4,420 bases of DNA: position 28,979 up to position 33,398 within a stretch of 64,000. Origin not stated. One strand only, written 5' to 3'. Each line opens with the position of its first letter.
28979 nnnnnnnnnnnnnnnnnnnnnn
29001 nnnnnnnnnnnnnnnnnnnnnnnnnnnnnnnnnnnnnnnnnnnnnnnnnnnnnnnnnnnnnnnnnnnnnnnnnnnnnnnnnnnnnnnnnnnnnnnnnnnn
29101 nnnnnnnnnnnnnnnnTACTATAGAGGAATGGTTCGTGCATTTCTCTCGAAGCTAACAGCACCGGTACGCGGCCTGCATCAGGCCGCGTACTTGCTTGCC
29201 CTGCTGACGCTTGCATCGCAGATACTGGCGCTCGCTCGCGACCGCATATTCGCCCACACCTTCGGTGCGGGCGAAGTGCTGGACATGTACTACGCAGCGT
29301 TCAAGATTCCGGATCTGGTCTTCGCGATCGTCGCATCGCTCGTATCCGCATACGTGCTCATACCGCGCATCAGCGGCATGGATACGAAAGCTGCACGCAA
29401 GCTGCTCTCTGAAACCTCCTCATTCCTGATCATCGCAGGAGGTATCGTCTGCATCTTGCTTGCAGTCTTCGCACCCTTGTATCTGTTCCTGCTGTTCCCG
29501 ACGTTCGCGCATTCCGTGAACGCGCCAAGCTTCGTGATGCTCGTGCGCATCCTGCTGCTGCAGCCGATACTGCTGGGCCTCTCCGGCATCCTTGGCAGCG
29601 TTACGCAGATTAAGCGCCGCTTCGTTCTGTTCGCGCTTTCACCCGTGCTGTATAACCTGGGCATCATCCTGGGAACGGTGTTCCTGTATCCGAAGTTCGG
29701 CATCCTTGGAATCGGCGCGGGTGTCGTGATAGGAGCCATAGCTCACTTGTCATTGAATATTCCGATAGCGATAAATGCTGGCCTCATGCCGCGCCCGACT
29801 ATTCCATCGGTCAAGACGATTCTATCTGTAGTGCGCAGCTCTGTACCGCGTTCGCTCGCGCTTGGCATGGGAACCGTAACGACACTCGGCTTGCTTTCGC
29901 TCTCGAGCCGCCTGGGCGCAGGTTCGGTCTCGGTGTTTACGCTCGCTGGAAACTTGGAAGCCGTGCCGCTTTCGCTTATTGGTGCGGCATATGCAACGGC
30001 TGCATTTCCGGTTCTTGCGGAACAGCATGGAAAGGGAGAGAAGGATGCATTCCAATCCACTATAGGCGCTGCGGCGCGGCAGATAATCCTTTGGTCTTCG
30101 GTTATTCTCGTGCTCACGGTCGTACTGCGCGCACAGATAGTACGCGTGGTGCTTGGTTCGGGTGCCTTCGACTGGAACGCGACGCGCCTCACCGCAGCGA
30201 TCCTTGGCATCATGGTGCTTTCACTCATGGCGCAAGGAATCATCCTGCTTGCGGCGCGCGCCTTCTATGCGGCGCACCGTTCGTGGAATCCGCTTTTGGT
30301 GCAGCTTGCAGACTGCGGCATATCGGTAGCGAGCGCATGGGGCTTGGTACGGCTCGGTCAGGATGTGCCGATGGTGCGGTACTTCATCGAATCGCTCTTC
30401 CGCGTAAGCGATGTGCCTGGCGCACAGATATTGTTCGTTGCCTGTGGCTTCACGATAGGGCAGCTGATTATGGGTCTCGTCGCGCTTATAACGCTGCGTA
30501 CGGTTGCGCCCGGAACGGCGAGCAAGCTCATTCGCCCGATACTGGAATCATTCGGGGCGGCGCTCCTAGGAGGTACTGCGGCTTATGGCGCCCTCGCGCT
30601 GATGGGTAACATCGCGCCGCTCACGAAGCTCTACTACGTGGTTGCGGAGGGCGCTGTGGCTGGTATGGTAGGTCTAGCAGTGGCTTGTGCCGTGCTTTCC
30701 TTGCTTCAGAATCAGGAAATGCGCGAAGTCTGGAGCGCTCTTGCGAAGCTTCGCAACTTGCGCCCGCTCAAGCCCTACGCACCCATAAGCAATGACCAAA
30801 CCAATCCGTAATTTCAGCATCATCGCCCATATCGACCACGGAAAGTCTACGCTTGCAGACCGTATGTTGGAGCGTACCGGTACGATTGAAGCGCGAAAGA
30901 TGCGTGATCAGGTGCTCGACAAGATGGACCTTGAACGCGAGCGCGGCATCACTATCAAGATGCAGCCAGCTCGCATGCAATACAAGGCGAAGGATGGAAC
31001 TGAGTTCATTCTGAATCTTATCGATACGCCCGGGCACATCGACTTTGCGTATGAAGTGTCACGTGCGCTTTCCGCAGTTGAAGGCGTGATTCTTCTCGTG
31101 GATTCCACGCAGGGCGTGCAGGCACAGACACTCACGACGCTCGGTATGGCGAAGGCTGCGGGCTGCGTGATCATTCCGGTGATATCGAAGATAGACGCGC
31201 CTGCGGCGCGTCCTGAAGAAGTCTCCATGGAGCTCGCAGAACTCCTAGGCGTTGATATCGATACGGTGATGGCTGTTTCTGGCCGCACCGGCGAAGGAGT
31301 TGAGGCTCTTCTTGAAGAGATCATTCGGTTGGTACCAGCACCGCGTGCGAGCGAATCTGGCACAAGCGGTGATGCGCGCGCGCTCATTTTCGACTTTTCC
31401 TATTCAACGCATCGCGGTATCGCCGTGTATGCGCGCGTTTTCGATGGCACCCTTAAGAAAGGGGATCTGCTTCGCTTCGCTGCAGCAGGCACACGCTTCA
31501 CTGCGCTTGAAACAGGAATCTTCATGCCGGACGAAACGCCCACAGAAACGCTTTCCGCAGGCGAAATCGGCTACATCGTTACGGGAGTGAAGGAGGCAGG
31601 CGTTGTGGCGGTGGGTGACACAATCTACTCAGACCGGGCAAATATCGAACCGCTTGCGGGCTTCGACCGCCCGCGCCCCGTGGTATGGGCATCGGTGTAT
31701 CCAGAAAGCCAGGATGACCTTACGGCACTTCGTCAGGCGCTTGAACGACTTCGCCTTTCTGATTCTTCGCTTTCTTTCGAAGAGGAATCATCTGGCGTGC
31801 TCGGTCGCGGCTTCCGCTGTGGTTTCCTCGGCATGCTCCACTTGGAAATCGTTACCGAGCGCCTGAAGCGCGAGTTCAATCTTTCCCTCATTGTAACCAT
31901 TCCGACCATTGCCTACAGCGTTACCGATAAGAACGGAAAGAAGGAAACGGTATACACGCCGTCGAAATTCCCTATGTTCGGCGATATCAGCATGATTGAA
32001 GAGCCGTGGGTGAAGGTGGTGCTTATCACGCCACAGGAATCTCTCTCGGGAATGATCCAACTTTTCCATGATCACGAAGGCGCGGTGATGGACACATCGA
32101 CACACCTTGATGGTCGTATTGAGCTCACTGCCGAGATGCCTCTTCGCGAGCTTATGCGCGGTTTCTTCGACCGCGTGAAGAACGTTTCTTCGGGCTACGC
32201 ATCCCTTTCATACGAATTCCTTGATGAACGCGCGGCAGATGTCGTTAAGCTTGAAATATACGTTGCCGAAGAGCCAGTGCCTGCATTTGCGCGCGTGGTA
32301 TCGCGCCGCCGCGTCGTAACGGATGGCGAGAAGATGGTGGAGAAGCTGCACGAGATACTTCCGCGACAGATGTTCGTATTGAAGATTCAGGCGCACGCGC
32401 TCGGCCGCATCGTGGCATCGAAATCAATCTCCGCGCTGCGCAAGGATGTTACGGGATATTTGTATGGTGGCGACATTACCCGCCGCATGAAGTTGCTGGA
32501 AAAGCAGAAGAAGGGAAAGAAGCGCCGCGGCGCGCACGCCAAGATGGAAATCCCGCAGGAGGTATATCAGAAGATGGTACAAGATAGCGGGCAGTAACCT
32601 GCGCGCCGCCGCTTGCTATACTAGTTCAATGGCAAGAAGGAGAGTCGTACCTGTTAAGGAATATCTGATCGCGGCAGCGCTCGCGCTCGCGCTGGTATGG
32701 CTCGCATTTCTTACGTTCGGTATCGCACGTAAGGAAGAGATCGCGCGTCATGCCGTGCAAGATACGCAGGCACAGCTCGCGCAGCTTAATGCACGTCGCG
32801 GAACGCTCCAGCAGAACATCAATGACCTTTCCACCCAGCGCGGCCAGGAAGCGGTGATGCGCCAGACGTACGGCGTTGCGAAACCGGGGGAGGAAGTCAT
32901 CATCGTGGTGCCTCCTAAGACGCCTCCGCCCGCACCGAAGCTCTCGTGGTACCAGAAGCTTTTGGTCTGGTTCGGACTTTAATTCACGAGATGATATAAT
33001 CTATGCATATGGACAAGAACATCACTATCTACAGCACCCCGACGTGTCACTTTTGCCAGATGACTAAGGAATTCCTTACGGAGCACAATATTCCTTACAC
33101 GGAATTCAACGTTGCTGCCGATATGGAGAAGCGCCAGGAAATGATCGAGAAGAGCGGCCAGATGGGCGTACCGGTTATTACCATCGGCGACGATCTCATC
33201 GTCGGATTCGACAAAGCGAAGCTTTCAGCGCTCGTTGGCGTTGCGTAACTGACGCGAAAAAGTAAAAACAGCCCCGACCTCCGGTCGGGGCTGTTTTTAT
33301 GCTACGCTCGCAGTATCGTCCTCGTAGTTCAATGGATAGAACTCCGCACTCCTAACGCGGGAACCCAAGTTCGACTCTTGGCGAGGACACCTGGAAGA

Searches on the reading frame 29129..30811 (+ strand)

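Call 70: search_protein_families(library=pfam, max_evalue=0.00001, proteins=[window:29129-30811:+])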
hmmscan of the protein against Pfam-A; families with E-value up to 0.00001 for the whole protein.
window:29129-30811:+ (560 aa): 1 family
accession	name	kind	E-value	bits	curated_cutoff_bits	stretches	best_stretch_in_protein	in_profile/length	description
PF03023.19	MurJ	-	3.6e-48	164.7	27.4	1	41-394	1-359/451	Lipid II flippase MurJ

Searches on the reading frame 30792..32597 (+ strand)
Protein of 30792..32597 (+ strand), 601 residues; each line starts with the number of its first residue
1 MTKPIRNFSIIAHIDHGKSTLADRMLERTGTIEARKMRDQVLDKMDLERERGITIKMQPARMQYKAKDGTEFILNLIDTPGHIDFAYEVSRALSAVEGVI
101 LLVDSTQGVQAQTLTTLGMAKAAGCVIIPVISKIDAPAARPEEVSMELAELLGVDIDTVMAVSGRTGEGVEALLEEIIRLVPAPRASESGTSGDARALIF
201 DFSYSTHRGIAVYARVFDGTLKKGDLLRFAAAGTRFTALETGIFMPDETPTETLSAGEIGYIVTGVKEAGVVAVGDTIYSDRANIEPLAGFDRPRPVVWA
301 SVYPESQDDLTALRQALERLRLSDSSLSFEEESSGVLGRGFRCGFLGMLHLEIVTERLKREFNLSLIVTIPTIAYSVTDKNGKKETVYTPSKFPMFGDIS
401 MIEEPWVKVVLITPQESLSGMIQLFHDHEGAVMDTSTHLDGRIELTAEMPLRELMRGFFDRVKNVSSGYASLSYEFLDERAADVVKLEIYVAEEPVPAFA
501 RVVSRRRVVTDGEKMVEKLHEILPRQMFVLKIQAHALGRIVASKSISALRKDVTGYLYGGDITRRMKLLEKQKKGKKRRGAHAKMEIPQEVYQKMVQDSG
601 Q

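Call 70: search_protein_families(library=pfam, max_evalue=0.00001, proteins=[window:30792-32597:+])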
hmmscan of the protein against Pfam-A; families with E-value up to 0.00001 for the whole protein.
window:30792-32597:+ (601 aa): 5 families
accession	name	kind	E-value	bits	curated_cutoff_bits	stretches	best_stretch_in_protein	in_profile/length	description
PF00009.33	GTP_EFTU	-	9.6e-52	175.7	26.5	1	3-182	1-187/188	Elongation factor Tu GTP binding domain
PF06421.17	LepA_C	-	7.4e-32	110.1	29.7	1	492-596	2-106/107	GTP-binding protein LepA C-terminus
PF00679.30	EFG_C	-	4.8e-14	52.6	27.9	1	402-477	2-76/89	Elongation factor G C-terminus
PF14492.12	EFG_III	-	8.9e-10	38.9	27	1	294-368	2-73/75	Elongation Factor G, domain III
PF03144.31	GTP_EFTU_D2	-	1.5e-06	28.9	30.3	1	212-278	4-72/73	Elongation factor Tu domain 2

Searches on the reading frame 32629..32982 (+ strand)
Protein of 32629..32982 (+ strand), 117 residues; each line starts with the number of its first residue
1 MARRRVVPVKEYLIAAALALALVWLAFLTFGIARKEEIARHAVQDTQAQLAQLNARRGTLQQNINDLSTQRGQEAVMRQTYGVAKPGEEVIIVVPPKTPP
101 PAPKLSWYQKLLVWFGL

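Call 48: search_protein_families(library=pfam, max_evalue=0.001, proteins=[window:32629-32982:+])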
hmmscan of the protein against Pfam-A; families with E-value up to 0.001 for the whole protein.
window:32629-32982:+ (117 aa): 1 family
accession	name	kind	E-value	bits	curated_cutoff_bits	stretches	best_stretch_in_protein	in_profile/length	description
PF04977.20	DivIC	-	2.5e-07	30.8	28.9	1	27-95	11-79/80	Septum formation initiator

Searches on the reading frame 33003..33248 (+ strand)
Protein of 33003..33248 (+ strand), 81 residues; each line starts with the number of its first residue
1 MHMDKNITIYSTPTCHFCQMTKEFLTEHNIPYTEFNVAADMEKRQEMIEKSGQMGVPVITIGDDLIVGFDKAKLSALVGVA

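Call 48: search_protein_families(library=pfam, max_evalue=0.001, proteins=[window:33003-33248:+])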
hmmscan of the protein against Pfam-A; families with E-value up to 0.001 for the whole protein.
window:33003-33248:+ (81 aa): 2 families
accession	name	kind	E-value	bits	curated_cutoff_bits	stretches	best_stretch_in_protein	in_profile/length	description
PF00462.30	Glutaredoxin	-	2.1e-21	76.3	22.9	1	7-66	1-60/60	Glutaredoxin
PF13417.12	GST_N_3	-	4.7e-07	30.5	22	1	10-67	2-58/75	Glutathione S-transferase, N-terminal domain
